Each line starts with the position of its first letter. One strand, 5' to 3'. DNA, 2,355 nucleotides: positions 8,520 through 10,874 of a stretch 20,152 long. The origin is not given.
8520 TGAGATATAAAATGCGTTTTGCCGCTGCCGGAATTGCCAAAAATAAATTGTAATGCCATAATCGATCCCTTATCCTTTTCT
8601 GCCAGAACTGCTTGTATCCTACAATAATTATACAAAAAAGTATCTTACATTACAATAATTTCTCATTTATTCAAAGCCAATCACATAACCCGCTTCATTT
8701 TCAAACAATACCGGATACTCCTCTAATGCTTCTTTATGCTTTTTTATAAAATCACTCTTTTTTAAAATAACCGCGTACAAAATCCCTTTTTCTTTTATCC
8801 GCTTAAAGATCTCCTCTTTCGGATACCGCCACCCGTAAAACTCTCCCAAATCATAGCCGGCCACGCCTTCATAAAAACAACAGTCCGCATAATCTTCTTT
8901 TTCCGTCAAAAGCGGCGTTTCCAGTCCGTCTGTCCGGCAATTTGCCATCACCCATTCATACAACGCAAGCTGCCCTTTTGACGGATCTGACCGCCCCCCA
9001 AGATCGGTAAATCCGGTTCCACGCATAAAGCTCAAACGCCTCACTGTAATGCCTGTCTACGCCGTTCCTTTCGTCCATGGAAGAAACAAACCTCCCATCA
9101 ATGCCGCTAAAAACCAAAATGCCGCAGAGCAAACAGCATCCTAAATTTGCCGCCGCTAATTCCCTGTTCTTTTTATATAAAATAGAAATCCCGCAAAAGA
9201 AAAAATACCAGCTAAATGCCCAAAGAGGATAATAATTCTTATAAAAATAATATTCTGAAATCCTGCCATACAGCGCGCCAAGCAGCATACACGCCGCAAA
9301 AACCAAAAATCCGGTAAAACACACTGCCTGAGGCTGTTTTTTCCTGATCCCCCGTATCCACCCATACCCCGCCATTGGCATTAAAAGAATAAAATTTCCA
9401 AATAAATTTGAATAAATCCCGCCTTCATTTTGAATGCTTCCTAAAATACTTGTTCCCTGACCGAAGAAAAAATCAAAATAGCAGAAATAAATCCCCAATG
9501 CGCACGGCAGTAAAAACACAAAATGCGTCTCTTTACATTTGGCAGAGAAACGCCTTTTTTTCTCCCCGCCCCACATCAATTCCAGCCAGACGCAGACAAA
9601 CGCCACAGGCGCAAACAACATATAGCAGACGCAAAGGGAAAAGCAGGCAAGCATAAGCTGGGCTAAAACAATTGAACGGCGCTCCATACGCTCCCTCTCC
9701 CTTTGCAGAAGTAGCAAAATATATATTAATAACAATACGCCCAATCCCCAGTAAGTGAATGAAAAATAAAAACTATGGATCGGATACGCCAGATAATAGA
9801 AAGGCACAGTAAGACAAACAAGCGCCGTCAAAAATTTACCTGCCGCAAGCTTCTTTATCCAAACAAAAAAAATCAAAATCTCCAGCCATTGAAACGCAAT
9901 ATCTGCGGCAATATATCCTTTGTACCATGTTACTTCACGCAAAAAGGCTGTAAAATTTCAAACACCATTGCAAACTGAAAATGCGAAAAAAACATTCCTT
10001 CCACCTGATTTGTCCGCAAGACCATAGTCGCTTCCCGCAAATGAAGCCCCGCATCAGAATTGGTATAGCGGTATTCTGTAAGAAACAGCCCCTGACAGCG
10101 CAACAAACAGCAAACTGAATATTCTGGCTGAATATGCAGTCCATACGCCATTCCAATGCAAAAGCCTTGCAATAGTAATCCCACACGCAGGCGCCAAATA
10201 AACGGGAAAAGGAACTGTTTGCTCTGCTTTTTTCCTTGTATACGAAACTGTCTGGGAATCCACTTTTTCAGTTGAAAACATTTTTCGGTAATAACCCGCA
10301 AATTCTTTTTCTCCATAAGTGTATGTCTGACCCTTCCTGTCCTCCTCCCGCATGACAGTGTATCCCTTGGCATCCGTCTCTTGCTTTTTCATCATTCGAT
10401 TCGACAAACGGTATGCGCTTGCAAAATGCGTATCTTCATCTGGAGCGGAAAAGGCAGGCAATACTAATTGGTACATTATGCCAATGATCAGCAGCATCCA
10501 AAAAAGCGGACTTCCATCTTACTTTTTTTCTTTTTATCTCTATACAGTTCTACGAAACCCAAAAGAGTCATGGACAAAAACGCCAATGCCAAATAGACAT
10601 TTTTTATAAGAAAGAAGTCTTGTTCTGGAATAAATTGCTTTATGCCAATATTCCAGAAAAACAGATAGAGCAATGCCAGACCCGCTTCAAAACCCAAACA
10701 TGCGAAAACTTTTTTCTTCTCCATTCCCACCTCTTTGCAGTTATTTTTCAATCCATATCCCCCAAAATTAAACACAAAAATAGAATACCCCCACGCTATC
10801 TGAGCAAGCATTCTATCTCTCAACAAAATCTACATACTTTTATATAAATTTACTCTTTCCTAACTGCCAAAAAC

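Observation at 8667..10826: Multi-lesion wreck of a large GT-C-like membrane protein gene sitting behind a near-consensus promoter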

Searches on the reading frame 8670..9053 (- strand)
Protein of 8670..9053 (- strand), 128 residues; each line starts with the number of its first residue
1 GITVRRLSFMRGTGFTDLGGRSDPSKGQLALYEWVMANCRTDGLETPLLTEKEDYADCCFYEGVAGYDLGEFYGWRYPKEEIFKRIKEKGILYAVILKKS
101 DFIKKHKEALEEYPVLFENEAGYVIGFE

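Call 5: search_protein_families(library=pfam, max_evalue=1, proteins=[window:8670-9053:-])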
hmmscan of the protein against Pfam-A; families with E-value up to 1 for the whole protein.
seq(128 aa): 0 families

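Call 31: list_cluster_members(proteins=[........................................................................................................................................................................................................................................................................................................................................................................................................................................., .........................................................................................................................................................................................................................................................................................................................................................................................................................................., window:8670-9026:-, window:10491-10811:-, L001:4324-6084:+, L001:2534-4324:+])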
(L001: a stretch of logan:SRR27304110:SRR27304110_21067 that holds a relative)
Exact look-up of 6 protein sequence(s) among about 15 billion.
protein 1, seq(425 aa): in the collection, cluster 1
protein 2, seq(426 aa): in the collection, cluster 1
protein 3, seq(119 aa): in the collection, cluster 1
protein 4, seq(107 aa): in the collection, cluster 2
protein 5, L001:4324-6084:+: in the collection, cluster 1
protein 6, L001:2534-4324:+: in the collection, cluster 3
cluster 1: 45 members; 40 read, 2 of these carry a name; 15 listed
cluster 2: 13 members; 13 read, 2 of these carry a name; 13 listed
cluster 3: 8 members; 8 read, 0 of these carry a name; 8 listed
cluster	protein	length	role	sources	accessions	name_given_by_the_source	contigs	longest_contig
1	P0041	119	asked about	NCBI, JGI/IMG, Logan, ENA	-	hypothetical protein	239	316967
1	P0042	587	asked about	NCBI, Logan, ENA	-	-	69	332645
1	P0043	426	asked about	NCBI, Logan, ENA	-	-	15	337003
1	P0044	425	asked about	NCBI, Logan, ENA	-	-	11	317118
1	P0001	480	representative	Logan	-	-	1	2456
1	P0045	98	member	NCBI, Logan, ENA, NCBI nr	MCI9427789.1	MAG: restriction endonuclease subunit S [Eubacterium sp.] | restriction endonuclease subunit S [Eubacterium sp.]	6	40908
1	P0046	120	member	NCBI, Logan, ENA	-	-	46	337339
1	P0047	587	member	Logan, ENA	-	-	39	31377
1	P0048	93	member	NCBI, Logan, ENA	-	-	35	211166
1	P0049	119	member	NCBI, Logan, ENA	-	-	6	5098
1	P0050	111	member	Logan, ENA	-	-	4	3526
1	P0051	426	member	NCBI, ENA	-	-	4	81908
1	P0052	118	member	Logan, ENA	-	-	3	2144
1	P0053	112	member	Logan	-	-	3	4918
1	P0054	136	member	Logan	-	-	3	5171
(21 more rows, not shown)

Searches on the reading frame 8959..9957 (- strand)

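Call 5: search_protein_families(library=pfam, max_evalue=1, proteins=[window:8959-9957:-])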
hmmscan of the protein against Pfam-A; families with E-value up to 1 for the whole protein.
seq(333 aa): 2 families
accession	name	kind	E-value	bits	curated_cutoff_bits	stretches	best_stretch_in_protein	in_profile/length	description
PF04103.21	CD20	-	0.0068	16.9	27.9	1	219-286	9-78/156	CD20-like family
PF01757.29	Acyl_transf_3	-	0.58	9.6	31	0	31-94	206-271/326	Acyltransferase domain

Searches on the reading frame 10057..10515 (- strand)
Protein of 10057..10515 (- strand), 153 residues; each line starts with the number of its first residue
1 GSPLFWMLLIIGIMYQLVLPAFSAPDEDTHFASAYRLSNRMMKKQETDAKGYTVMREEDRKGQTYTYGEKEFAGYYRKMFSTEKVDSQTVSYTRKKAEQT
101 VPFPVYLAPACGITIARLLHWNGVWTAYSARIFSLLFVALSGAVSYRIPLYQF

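Call 5: search_protein_families(library=pfam, max_evalue=1, proteins=[window:10057-10515:-])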
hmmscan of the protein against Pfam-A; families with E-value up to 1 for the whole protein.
seq(153 aa): 3 families
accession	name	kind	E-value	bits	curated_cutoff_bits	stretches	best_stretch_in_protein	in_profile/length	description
PF09913.15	DUF2142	-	4.7e-11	42.5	30.1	1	9-147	1-144/395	Predicted membrane protein (DUF2142)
PF21463.3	Cry1Ac_dom-VII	-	0.013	15.9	27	1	17-67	26-77/79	Cry1Ac, domain VII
PF07523.18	Big_3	-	0.17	12.6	21.2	1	60-101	26-64/68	Bacterial Ig-like domain (group 3)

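Call 15: find_encoding_contigs(protein=window:10057-10497:-, flank=8000, max_places=10)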
Protein seq(147 aa) (147 aa): 23 contigs read that carry it; 6 places shown.
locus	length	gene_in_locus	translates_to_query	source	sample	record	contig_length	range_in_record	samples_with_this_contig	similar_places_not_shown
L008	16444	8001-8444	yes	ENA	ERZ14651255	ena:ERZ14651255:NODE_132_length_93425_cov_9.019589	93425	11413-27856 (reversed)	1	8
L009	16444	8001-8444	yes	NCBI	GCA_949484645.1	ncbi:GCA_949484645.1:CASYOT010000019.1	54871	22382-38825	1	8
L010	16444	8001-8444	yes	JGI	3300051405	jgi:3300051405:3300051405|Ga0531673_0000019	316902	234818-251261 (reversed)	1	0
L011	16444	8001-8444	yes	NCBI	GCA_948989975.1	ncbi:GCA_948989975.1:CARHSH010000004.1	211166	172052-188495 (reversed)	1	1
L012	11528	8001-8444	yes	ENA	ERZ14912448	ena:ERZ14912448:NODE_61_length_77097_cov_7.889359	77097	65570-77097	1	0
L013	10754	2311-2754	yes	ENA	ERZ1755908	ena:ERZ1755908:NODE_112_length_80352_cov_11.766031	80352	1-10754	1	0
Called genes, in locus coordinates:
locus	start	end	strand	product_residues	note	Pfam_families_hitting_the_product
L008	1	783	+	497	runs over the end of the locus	PF00005:ABC_tran, PF13304:AAA_21 (faint), PF00005:ABC_tran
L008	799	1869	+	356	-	PF02653:BPD_transp_2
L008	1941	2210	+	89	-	PF20386:DUF6681 (weak)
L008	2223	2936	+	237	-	PF07826:IMP_cyclohyd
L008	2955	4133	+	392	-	PF01808:AICARFT_IMPCHas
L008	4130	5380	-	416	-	PF05636:HIGH_NTase1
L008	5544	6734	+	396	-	PF00871:Acetate_kinase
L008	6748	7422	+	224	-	PF01987:AIM24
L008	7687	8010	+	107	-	-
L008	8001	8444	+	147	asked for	PF09913:DUF2142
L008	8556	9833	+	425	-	-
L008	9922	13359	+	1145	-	PF21445:ADDB_N, PF12705:PDDEXK_1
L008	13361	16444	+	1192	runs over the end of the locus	PF00580:UvrD-helicase, PF13245:AAA_19, PF13361:UvrD_C, PF13538:UvrD_C_2 (faint), PF12705:PDDEXK_1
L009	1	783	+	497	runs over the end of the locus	PF00005:ABC_tran, PF13304:AAA_21 (faint), PF00005:ABC_tran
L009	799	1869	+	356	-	PF02653:BPD_transp_2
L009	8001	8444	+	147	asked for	PF09913:DUF2142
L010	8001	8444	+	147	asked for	PF09913:DUF2142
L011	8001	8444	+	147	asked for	PF09913:DUF2142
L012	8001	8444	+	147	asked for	PF09913:DUF2142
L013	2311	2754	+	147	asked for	PF09913:DUF2142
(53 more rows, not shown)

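Call 42: find_encoding_contigs(protein=P0012, flank=8000, max_places=3)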
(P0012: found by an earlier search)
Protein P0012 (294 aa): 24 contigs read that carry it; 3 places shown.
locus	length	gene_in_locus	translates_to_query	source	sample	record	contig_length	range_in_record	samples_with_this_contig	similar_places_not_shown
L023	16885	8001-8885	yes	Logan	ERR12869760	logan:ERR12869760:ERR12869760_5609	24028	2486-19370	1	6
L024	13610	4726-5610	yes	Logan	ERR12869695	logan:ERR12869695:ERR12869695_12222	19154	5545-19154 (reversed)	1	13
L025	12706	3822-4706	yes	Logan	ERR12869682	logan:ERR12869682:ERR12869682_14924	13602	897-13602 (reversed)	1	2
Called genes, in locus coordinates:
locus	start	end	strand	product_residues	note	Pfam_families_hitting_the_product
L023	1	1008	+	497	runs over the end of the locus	PF00005:ABC_tran, PF13304:AAA_21 (faint), PF00005:ABC_tran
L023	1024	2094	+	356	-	PF02653:BPD_transp_2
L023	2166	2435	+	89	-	PF20386:DUF6681 (weak)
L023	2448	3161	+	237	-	PF07826:IMP_cyclohyd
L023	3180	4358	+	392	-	PF01808:AICARFT_IMPCHas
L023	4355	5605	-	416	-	PF05636:HIGH_NTase1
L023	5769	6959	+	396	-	PF00871:Acetate_kinase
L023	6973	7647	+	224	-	PF01987:AIM24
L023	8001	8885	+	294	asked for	PF09913:DUF2142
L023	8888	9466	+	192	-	PF09913:DUF2142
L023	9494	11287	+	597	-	-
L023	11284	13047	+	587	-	-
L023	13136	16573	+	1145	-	PF21445:ADDB_N, PF12705:PDDEXK_1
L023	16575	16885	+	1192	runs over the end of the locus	PF00580:UvrD-helicase, PF13245:AAA_19, PF13361:UvrD_C, PF13538:UvrD_C_2 (faint), PF12705:PDDEXK_1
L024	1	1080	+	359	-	?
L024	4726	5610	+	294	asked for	PF09913:DUF2142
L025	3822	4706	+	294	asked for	PF09913:DUF2142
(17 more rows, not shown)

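Call 43: find_encoding_contigs(protein=P0014, flank=6000, max_places=4)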
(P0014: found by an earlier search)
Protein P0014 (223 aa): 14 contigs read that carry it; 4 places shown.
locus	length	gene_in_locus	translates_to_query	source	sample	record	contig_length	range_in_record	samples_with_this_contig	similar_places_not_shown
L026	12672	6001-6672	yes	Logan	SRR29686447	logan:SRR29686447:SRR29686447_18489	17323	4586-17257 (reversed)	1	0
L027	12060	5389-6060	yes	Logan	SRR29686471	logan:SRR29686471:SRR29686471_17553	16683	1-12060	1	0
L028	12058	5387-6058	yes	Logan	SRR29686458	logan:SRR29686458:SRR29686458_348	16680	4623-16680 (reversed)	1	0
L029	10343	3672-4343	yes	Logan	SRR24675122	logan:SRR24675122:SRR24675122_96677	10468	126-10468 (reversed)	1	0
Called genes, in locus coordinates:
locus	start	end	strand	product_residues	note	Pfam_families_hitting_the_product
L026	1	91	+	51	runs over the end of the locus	?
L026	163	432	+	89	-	PF20386:DUF6681 (weak)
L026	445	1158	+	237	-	PF07826:IMP_cyclohyd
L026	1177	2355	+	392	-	PF01808:AICARFT_IMPCHas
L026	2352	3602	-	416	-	PF05636:HIGH_NTase1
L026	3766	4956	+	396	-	PF00871:Acetate_kinase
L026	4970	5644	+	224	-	PF01987:AIM24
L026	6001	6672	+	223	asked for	PF09913:DUF2142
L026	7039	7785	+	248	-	-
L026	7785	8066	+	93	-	-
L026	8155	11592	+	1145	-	PF21445:ADDB_N, PF12705:PDDEXK_1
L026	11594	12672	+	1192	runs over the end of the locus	PF00580:UvrD-helicase, PF13245:AAA_19, PF13361:UvrD_C, PF13538:UvrD_C_2 (faint), PF12705:PDDEXK_1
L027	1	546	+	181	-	?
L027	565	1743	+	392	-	PF01808:AICARFT_IMPCHas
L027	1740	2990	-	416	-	PF05636:HIGH_NTase1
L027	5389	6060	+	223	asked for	PF09913:DUF2142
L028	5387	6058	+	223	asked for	PF09913:DUF2142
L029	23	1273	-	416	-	PF05636:HIGH_NTase1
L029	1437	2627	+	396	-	PF00871:Acetate_kinase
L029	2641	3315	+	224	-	PF01987:AIM24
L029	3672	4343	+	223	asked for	PF09913:DUF2142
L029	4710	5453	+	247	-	-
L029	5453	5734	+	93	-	-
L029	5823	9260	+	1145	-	PF21445:ADDB_N, PF12705:PDDEXK_1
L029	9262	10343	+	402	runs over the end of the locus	?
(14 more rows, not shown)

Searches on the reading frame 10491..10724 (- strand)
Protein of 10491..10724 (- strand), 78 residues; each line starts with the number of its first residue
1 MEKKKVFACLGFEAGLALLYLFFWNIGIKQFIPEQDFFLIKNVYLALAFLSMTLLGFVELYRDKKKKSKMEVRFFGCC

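Call 5: search_protein_families(library=pfam, max_evalue=1, proteins=[window:10491-10724:-])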
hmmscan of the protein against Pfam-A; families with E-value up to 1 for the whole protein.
seq(78 aa): 2 families
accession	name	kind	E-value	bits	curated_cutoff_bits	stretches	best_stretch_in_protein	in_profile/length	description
PF17159.10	MASE3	-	0.011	15.8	31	1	3-73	104-173/226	Membrane-associated sensor domain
PF11022.13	ATP19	-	0.23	12.2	27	1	40-69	12-41/67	ATP synthase subunit K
